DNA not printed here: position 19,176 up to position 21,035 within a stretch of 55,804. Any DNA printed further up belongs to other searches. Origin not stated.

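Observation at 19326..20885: GHKL (Bergerat-fold) ATPase fused to a C-terminal HEPN-like Rx4H domain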

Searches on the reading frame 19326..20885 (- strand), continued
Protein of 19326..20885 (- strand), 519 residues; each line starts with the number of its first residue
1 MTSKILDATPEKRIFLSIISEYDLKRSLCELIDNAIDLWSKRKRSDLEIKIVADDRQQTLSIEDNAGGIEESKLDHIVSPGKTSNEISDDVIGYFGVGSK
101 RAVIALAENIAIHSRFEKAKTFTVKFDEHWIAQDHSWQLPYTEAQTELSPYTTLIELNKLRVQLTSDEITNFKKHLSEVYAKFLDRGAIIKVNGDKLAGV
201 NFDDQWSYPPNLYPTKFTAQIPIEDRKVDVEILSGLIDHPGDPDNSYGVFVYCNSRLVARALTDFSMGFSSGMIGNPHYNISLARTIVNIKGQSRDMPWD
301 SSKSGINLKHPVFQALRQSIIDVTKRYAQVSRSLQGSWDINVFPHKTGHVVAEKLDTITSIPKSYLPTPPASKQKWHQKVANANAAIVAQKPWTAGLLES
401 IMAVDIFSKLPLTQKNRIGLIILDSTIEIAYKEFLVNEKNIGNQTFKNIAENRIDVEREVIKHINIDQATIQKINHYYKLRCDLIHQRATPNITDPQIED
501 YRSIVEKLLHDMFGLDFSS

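Call 83: get_annotated_region(hit=H2, flank=3000)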
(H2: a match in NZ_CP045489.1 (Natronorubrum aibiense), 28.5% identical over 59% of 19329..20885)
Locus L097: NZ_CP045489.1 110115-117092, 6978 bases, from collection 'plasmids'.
description: Natronorubrum aibiense strain 7-3 plasmid unnamed1
organism: Natronorubrum aibiense (NCBI taxid 348826)
taxonomy: Archaea; Euryarchaeota; Halobacteria; Halobacteriales; Natrialbaceae; Natronorubrum; Natronorubrum aibiense
host: -; source: single cell,Xinjiang Aibi Salt Lake; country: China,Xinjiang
typing (MOB-suite, as given by PLSDB): non-mobilizable; mating-pair formation MPF_T
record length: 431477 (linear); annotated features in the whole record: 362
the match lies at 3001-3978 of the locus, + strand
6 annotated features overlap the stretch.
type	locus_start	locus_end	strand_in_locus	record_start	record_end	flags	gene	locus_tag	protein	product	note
CDS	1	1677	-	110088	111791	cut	dptF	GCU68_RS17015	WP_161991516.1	DNA phosphorothioation-dependent restriction protein DptF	GO:0009307 - DNA restriction-modification system [Evidence IEA]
CDS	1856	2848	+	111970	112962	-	-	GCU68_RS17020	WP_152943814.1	Dam family site-specific DNA-(adenine-N6)-methyltransferase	GO:0006306 - DNA methylation [Evidence IEA]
CDS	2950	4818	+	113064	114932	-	-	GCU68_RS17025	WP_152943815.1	ATP-binding protein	-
CDS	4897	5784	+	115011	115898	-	-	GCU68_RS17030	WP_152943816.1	Dam family site-specific DNA-(adenine-N6)-methyltransferase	GO:0006306 - DNA methylation [Evidence IEA]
CDS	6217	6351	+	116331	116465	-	-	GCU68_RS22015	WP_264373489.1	hypothetical protein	-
CDS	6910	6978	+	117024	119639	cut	-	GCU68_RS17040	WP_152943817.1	DUF262 domain-containing protein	-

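Call 84: get_annotated_region(hit=H8, flank=3000)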
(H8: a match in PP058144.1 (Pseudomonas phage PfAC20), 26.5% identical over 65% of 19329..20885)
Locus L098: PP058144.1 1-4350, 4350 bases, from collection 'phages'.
description: Pseudomonas phage PfAC20, complete genome.
organism: Pseudomonas phage PfAC20 (NCBI taxid 3113643)
taxonomy: Viruses; Monodnaviria; Loebvirae; Hofneiviricota; Faserviricetes; Tubulavirales; Inoviridae
host: Pseudomonas aeruginosa 20-0447; source: -; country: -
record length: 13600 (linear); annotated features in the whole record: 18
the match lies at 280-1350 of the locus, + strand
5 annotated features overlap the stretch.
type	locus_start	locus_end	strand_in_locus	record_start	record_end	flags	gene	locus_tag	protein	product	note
CDS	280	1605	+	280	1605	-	-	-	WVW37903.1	ATP-binding protein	ORF1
CDS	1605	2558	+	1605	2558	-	-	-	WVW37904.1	hypothetical protein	ORF2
CDS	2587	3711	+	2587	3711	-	-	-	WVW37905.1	cytosine-specific methyltransferase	ORF3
CDS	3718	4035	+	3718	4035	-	-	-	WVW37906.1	hypothetical protein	ORF4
CDS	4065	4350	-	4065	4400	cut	-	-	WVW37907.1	hypothetical protein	ORF5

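Call 85: get_annotated_region(hit=H3, flank=3000)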
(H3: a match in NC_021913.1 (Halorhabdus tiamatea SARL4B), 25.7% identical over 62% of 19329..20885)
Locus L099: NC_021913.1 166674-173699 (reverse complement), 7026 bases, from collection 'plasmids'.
description: Halorhabdus tiamatea SARL4B plasmid pHTIA, complete sequence
organism: Halorhabdus tiamatea SARL4B (NCBI taxid 1033806)
taxonomy: Archaea; Euryarchaeota; Halobacteria; Halobacteriales; Haloarculaceae; Halorhabdus; Halorhabdus tiamatea; Halorhabdus tiamatea SARL4B
host: -; source: -; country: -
typing (MOB-suite, as given by PLSDB): non-mobilizable; replicon rep_cluster_15,rep_cluster_31
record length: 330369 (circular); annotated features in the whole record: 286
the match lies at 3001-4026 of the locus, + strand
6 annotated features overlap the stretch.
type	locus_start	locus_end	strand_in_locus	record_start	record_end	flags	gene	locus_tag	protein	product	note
CDS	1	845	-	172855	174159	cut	-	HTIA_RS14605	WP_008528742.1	IS4-like element ISHti13 family transposase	GO:0006313 - DNA transposition [Evidence IEA]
CDS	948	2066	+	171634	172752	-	-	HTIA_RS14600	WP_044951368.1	ISH3 family transposase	-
CDS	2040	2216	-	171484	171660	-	-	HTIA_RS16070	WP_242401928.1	hypothetical protein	-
CDS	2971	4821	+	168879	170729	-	-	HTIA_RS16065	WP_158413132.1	ATP-binding protein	-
CDS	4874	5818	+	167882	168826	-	-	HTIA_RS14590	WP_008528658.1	Dam family site-specific DNA-(adenine-N6)-methyltransferase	GO:0006306 - DNA methylation [Evidence IEA]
CDS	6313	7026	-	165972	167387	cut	-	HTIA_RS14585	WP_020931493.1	IS66 family transposase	-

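Call 86: get_annotated_region(hit=H6, flank=3000)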
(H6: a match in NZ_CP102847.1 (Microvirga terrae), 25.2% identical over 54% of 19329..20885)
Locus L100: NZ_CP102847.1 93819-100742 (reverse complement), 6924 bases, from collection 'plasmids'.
description: Microvirga terrae strain R24 plasmid pR24_2, complete sequence
organism: Microvirga terrae (NCBI taxid 2740529)
taxonomy: Bacteria; Pseudomonadota; Alphaproteobacteria; Hyphomicrobiales; Methylobacteriaceae; Microvirga; Microvirga terrae
host: -; source: soil,soil; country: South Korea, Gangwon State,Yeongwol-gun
typing (MOB-suite, as given by PLSDB): non-mobilizable
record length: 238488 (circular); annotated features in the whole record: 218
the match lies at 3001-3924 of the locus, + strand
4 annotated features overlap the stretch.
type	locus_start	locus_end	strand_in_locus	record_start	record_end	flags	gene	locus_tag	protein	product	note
CDS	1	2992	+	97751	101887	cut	-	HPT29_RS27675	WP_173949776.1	type IIL restriction-modification enzyme MmeI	-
CDS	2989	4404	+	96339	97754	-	-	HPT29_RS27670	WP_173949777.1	ATP-binding protein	-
CDS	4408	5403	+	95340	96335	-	-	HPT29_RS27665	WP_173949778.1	O-methyltransferase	-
CDS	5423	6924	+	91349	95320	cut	drmA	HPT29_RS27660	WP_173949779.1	DISARM system helicase DrmA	-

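Call 87: get_annotated_region(hit=H7, flank=3000)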
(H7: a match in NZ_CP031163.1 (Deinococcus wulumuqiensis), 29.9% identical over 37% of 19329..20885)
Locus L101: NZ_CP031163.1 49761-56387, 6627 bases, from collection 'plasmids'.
description: Deinococcus wulumuqiensis strain NEB 479 plasmid pDrdI, complete sequence
organism: Deinococcus wulumuqiensis (NCBI taxid 980427)
taxonomy: Bacteria; Deinococcota; Deinococci; Deinococcales; Deinococcaceae; Deinococcus; Deinococcus wulumuqiensis
host: -; source: cell culture; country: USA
typing (MOB-suite, as given by PLSDB): non-mobilizable
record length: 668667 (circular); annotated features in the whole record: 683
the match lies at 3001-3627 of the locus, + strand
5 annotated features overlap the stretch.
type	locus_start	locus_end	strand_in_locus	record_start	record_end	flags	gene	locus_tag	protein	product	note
CDS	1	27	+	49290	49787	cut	-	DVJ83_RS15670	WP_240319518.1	DUF2726 domain-containing protein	-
CDS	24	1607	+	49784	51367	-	-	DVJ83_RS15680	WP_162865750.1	AAA family ATPase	-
CDS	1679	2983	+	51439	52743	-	-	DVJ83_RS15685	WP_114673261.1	DNA cytosine methyltransferase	-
CDS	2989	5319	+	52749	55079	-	-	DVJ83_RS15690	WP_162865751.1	ATP-binding protein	-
CDS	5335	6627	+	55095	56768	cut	-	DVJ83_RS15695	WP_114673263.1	DEAD/DEAH box helicase family protein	-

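Call 88: get_annotated_region(hit=H1, flank=4000)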
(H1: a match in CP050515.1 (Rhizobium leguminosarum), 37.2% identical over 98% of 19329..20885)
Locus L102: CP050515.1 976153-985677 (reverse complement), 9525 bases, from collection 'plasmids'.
description: Rhizobium leguminosarum bv. trifolii strain RCAM1365 plasmid p_1, complete sequence
organism: Rhizobium leguminosarum (NCBI taxid 386)
taxonomy: Bacteria; Pseudomonadota; Alphaproteobacteria; Hyphomicrobiales; Rhizobiaceae; Rhizobium; Rhizobium leguminosarum
host: -; source: Trifolium repens,cell culture,root nodule; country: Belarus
typing (MOB-suite, as given by PLSDB): conjugative; relaxase MOBQ; mating-pair formation MPF_T
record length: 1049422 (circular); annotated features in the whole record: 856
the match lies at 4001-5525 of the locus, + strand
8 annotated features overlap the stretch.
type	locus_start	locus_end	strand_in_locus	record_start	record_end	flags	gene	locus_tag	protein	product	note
CDS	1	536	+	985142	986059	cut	-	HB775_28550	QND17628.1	DUF4365 domain-containing protein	-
CDS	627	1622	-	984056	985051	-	-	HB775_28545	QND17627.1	endonuclease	-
CDS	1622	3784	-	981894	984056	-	-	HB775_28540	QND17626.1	AAA family ATPase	-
CDS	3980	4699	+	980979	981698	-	-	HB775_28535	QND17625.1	hypothetical protein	-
CDS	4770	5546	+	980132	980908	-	-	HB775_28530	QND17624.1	hypothetical protein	-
CDS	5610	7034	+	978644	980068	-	-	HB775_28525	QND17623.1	SEC-C domain-containing protein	-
CDS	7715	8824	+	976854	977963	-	-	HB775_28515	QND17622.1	site-specific DNA-methyltransferase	-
CDS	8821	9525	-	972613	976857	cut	-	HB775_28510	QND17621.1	AAA family ATPase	-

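Call 89: search_protein_families(library=pfam, proteins=[L097:2950-4818:+, L099:2971-4821:+, L098:280-1605:+, L098:1605-2558:+, L100:2989-4404:+, L101:2989-5319:+, L102:627-1622:-, L102:1622-3784:-], max_evalue=0.01)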
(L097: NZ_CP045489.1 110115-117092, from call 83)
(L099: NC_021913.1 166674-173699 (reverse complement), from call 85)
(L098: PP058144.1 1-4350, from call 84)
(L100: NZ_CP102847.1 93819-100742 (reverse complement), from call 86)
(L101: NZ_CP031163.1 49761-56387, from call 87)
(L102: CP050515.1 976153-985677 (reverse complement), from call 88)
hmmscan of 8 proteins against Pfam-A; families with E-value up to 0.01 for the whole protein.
L097:2950-4818:+ (622 aa): 2 families
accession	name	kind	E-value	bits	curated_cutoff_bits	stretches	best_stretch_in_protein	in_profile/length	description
PF13589.12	HATPase_c_3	-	6.7e-10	39.6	25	1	31-158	2-122/137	Histidine kinase-, DNA gyrase B-, and HSP90-like ATPase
PF02518.31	HATPase_c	-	0.00011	23.1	26.4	1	31-110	5-76/111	Histidine kinase-, DNA gyrase B-, and HSP90-like ATPase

L099:2971-4821:+ (616 aa): 2 families
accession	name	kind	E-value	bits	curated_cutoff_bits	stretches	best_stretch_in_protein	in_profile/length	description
PF13589.12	HATPase_c_3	-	2.7e-13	50.6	25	1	24-155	2-126/137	Histidine kinase-, DNA gyrase B-, and HSP90-like ATPase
PF02518.31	HATPase_c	-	1e-07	32.8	26.4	1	24-116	5-93/111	Histidine kinase-, DNA gyrase B-, and HSP90-like ATPase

L098:280-1605:+ (441 aa): 1 family
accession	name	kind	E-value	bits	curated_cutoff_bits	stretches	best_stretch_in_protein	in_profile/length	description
PF13589.12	HATPase_c_3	-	2.6e-10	40.9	25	1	27-142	5-110/137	Histidine kinase-, DNA gyrase B-, and HSP90-like ATPase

L098:1605-2558:+ (317 aa): 1 family
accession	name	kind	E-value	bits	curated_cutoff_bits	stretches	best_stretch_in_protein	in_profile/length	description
PF20553.4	Methyltransf_35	-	8e-86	288.6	27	1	2-315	1-307/309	Putative O-methyltransferase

L100:2989-4404:+ (471 aa): 2 families
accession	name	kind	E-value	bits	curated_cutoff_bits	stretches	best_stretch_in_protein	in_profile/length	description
PF13589.12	HATPase_c_3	-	5.3e-09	36.7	25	1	28-132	3-98/137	Histidine kinase-, DNA gyrase B-, and HSP90-like ATPase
PF02518.31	HATPase_c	-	0.005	17.7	26.4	0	31-128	5-97/111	Histidine kinase-, DNA gyrase B-, and HSP90-like ATPase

L101:2989-5319:+ (776 aa): 2 families
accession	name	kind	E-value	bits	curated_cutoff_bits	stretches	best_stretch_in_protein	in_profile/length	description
PF13589.12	HATPase_c_3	-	2.1e-09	38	25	1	31-145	6-115/137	Histidine kinase-, DNA gyrase B-, and HSP90-like ATPase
PF02518.31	HATPase_c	-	6.8e-08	33.4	26.4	1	29-120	7-93/111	Histidine kinase-, DNA gyrase B-, and HSP90-like ATPase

L102:627-1622:- (331 aa): 0 families

L102:1622-3784:- (720 aa): 5 families
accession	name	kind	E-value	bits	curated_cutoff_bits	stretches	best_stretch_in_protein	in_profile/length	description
PF13304.12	AAA_21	-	8.5e-14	52.7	27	1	491-571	232-301/304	AAA domain, putative AbiEii toxin, Type IV TA system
PF13175.12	AAA_15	-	7.4e-13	49.3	32.1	2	477-573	291-374/374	AAA ATPase domain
PF13476.12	AAA_23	-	1e-07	33.3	27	1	280-391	2-97/201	AAA domain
PF11398.14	DUF2813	-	0.0037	17.1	21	0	310-338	22-50/372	Protein of unknown function (DUF2813)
PF02463.25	SMC_N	-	0.0047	16.8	40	0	311-504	25-144/220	RecF/RecN/SMC N terminal domain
